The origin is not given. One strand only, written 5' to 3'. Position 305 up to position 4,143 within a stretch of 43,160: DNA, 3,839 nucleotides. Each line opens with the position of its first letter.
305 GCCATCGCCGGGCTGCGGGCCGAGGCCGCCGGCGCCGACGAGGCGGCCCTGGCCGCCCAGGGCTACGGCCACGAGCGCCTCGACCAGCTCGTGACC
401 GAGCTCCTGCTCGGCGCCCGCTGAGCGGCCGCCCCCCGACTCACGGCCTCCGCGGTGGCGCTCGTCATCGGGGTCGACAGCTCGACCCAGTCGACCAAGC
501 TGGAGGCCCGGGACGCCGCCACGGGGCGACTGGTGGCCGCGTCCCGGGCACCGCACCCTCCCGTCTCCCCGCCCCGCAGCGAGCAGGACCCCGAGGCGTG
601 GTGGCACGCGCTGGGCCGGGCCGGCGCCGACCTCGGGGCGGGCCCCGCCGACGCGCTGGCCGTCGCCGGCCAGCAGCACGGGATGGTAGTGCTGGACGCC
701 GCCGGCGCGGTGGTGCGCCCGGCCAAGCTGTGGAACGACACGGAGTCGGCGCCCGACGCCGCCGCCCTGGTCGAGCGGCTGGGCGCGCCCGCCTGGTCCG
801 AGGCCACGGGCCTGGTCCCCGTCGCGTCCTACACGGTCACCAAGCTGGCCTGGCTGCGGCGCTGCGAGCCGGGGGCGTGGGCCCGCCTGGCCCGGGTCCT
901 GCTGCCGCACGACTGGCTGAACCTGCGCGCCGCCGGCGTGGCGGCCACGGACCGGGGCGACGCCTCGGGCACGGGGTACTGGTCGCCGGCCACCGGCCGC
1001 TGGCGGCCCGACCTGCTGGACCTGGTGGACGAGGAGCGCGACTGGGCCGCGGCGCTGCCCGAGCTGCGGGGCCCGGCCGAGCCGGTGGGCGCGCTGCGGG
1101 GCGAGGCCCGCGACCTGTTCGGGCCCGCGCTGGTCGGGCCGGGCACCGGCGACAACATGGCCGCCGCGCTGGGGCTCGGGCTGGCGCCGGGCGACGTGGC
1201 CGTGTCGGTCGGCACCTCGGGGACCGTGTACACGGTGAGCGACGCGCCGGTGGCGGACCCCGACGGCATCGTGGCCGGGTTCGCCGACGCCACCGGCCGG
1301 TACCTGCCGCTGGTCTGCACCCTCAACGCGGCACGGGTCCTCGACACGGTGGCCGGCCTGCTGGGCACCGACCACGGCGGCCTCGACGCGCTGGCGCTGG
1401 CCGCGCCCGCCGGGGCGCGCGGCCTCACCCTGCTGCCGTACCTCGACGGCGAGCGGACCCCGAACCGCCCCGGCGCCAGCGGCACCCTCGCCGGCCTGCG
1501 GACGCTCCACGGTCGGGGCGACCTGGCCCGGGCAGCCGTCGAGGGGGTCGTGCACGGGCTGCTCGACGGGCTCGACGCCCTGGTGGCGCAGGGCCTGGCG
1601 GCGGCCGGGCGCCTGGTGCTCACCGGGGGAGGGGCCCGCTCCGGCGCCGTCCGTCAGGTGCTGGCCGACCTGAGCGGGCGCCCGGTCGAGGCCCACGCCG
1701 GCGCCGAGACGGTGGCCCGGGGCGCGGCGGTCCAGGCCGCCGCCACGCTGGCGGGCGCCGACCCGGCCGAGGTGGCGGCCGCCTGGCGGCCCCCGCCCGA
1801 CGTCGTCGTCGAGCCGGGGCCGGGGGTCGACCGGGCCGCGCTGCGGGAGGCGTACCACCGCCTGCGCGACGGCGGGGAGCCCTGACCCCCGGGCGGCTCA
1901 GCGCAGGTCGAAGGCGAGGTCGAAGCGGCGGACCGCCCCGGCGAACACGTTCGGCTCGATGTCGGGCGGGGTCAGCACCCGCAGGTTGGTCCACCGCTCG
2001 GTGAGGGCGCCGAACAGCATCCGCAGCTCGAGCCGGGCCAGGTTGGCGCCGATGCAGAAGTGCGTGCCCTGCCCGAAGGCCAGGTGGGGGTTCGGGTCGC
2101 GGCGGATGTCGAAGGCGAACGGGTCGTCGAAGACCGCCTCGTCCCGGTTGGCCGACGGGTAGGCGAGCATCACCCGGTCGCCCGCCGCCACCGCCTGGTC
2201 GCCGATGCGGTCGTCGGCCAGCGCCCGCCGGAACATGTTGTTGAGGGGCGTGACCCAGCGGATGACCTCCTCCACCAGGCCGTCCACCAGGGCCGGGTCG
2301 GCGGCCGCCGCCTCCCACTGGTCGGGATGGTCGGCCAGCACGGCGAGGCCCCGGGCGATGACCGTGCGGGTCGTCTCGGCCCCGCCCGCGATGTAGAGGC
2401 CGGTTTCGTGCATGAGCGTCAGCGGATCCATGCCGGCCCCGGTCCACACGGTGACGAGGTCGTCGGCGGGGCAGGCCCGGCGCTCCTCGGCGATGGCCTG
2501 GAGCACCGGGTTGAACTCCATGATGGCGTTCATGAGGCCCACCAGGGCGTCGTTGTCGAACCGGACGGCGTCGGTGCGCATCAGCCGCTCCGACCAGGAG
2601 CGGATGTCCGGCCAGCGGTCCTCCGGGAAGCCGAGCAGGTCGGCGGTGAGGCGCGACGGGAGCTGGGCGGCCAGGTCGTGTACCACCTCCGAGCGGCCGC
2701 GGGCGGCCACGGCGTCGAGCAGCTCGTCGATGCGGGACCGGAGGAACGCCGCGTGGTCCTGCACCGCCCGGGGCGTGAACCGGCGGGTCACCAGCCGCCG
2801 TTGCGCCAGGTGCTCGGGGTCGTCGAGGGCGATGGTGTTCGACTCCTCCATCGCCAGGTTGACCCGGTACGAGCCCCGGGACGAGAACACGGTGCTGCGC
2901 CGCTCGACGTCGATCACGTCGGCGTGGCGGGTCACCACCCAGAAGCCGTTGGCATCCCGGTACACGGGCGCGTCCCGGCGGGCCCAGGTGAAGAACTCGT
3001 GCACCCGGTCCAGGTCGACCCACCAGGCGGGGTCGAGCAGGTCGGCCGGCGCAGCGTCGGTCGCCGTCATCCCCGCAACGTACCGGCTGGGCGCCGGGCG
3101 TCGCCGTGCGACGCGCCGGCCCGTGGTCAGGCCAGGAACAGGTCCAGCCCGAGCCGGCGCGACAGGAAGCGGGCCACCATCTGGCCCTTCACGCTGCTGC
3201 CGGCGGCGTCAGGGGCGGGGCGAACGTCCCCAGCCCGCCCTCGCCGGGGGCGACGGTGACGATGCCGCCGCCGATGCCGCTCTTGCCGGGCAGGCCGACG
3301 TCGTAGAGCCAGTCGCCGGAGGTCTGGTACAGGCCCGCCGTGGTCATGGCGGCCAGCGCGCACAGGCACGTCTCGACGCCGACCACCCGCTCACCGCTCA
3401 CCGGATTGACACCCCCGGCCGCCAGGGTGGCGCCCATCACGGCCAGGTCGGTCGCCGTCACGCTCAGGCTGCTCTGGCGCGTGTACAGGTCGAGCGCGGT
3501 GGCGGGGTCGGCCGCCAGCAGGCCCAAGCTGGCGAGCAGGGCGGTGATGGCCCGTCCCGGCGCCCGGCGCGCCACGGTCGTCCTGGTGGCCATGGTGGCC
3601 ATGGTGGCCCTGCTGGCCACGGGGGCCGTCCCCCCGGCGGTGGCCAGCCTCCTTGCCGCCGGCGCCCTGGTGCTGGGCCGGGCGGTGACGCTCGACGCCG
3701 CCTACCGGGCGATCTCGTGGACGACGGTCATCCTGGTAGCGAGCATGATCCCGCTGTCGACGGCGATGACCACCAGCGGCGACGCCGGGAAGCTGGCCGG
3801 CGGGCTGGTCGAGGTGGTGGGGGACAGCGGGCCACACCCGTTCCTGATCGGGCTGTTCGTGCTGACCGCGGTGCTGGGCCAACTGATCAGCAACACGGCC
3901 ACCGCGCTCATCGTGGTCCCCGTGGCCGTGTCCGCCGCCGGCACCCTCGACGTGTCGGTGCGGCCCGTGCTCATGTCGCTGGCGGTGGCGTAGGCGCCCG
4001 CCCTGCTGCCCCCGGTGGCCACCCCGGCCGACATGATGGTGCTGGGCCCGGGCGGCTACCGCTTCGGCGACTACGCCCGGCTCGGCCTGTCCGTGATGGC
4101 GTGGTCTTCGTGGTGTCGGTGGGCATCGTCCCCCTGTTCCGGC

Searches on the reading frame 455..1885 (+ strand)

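Call 14: search_protein_families(library=pfam, proteins=[window:455-1885:+], max_evalue=0.01)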
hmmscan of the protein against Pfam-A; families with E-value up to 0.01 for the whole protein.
window:455-1885:+ (476 aa): 2 families
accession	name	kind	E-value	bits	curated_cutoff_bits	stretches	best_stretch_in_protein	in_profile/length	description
PF00370.27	FGGY_N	-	2.7e-34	119.3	28.8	1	4-240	2-245/245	FGGY family of carbohydrate kinases, N-terminal domain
PF02782.22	FGGY_C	-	5.2e-25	88.8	27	1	249-430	2-196/198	FGGY family of carbohydrate kinases, C-terminal domain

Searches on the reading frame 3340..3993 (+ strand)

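Call 14: search_protein_families(library=pfam, proteins=[window:3340-3993:+], max_evalue=0.01)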
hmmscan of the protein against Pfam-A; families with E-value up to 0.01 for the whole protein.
window:3340-3993:+ (217 aa): 1 family
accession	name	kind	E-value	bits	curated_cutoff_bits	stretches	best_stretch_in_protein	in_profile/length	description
PF03600.22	CitMHS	-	3.4e-22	79.4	31.9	1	37-217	169-336/336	Citrate transporter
